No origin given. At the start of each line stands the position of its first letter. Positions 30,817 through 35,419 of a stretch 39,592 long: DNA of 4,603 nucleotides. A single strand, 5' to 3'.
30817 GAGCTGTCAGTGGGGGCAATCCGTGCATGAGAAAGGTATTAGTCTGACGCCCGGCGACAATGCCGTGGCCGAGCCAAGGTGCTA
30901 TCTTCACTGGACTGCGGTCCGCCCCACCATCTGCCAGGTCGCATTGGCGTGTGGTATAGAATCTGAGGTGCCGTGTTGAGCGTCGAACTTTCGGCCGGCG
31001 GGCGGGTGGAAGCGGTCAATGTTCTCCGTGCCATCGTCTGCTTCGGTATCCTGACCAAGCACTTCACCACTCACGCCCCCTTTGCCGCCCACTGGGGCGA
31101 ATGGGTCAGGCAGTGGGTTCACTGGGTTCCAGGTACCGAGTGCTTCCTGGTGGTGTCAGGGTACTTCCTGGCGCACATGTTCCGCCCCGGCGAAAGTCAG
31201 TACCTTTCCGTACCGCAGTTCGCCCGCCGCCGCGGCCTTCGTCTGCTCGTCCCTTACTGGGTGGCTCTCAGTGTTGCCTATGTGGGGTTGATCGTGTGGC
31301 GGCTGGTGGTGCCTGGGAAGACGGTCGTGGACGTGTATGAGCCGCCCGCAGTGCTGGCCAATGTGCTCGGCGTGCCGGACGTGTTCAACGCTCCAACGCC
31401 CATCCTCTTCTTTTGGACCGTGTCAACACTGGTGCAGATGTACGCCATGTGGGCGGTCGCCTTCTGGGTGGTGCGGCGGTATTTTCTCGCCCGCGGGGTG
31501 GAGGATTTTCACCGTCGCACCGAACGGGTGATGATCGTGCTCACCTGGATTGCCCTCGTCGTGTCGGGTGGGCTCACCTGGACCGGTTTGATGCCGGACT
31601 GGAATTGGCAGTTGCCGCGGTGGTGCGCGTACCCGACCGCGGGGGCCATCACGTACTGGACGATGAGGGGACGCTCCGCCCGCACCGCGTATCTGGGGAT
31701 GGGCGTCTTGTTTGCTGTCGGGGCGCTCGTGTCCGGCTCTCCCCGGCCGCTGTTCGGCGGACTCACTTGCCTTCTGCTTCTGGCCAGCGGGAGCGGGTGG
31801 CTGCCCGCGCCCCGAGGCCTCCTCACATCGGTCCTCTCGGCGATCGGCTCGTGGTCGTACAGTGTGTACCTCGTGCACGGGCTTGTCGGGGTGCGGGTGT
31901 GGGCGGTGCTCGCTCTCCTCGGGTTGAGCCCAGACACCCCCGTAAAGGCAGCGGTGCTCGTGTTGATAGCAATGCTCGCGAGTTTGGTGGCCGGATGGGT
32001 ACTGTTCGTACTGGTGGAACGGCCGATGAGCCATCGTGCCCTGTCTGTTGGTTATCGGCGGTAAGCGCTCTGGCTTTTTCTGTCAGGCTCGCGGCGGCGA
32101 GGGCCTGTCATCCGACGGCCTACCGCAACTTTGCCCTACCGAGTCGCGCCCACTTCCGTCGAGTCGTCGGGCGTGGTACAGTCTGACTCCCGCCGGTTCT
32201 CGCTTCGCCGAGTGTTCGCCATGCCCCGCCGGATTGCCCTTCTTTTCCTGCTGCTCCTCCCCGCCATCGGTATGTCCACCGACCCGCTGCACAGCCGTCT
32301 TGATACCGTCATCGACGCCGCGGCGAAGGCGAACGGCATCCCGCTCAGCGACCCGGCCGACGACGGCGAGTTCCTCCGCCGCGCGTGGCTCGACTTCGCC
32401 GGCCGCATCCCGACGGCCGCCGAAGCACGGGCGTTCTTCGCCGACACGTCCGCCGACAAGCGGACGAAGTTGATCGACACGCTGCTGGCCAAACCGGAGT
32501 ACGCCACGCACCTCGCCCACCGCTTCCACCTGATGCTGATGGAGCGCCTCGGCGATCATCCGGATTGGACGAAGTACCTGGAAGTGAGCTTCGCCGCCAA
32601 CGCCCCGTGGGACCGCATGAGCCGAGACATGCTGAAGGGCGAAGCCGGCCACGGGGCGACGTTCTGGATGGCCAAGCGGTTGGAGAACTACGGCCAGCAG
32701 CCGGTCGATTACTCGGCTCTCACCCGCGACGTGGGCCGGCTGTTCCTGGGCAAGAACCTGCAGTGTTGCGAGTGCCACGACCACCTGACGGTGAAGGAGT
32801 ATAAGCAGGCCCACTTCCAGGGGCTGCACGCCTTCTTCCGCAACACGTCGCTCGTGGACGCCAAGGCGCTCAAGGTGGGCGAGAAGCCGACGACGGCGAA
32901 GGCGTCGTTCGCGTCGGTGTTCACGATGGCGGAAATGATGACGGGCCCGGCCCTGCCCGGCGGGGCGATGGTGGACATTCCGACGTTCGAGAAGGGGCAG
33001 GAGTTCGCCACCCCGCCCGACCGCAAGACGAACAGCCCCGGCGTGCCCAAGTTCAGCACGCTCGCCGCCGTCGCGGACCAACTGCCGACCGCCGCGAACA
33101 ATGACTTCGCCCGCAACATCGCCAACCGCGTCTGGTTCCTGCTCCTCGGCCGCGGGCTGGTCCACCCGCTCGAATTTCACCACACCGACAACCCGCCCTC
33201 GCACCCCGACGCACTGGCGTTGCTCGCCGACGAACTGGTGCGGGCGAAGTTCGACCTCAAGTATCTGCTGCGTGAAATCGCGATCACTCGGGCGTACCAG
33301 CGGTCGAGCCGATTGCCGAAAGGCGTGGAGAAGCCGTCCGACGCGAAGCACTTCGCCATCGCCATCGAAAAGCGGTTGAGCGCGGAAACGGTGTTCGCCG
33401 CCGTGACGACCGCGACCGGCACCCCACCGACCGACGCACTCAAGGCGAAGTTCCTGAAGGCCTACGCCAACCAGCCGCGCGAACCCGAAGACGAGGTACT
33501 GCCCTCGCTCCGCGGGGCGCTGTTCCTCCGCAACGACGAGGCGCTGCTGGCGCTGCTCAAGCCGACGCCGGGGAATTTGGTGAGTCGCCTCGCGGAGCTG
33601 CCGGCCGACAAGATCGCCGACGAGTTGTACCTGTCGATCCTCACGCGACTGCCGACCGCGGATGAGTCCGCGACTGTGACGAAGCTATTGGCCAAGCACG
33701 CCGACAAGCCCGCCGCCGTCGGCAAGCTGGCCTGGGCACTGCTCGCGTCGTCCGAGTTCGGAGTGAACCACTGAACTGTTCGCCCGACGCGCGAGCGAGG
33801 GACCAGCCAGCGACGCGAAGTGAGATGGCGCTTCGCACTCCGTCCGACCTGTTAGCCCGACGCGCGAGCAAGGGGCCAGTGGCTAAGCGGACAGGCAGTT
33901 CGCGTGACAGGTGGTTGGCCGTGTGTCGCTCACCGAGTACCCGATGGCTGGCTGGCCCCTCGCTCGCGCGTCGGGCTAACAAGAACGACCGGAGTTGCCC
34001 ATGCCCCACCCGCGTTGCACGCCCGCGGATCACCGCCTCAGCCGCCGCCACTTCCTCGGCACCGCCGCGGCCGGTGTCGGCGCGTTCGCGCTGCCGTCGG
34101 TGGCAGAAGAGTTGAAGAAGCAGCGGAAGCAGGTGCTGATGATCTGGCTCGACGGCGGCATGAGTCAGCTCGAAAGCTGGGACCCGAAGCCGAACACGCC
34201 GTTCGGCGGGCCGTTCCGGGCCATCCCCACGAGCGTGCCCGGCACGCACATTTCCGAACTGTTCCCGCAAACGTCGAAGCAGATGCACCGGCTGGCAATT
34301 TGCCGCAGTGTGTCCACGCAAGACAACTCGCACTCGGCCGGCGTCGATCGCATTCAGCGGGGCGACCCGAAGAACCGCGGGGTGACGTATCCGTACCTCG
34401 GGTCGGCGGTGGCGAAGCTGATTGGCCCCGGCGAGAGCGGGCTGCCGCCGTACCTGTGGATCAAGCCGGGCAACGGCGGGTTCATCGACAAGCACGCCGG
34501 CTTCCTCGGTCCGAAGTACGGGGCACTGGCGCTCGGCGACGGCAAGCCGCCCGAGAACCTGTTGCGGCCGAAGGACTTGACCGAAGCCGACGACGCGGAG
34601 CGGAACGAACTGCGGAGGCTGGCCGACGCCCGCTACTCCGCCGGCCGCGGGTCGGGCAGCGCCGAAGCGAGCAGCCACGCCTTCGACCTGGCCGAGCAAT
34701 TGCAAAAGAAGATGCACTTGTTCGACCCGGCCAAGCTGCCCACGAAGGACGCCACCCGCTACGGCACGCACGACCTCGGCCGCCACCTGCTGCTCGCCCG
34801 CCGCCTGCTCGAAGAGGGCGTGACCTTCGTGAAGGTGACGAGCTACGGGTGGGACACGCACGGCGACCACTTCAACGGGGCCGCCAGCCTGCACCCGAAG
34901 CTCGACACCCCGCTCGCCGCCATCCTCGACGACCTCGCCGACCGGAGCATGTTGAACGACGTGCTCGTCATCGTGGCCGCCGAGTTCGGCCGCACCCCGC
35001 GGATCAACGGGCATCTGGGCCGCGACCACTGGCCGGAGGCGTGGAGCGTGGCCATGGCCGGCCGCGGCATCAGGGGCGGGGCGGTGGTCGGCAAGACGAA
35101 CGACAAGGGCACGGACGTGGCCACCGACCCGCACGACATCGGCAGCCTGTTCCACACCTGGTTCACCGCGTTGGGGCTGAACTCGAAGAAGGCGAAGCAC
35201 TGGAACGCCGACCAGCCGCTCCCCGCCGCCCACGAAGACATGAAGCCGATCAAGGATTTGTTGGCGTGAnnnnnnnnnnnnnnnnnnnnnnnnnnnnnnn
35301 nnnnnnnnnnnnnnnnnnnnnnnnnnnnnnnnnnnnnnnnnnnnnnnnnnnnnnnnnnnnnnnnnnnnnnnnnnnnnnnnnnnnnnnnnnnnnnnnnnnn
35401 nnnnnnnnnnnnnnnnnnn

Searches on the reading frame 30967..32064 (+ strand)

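Call 9: search_protein_families(library=pfam, proteins=[window:30967-32064:+], max_evalue=0.001)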
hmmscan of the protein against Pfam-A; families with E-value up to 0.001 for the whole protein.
window:30967-32064:+ (365 aa): 1 family
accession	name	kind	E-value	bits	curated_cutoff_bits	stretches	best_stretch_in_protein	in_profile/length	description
PF01757.29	Acyl_transf_3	-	4.7e-18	65.8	31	1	16-346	3-324/326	Acyltransferase domain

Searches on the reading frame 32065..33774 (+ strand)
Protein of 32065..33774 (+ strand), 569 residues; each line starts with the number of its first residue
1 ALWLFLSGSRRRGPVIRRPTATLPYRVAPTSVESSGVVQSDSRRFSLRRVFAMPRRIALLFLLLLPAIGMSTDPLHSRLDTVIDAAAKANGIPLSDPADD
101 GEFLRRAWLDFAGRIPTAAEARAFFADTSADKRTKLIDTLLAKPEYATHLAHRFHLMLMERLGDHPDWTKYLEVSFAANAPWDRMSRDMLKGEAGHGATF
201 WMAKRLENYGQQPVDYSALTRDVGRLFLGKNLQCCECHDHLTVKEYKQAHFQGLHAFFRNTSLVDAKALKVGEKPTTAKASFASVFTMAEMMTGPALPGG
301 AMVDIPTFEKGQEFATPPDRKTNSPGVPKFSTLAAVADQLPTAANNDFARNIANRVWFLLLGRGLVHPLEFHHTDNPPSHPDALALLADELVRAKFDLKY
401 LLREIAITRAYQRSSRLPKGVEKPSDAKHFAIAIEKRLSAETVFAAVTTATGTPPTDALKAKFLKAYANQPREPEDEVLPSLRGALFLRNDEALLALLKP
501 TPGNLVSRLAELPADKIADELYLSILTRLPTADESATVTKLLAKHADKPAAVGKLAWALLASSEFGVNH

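Call 9: search_protein_families(library=pfam, proteins=[window:32065-33774:+], max_evalue=0.001)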
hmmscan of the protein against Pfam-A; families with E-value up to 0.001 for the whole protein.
window:32065-33774:+ (569 aa): 2 families
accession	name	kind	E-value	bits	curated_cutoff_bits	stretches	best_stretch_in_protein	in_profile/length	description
PF07583.16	PSCyt2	-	4.3e-33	115.5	29.8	1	79-261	2-207/209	Protein of unknown function (DUF1549)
PF07587.16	PSD1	-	9.1e-27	94.5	28.5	1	336-457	5-128/244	Protein of unknown function (DUF1553)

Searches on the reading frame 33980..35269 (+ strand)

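Call 9: search_protein_families(library=pfam, proteins=[window:33980-35269:+], max_evalue=0.001)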
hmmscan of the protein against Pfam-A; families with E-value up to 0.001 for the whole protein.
window:33980-35269:+ (429 aa): 1 family
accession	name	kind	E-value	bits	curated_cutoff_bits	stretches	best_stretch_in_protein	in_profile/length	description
PF07394.17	DUF1501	-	2.2e-82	277.7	27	1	49-427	1-389/390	Protein of unknown function (DUF1501)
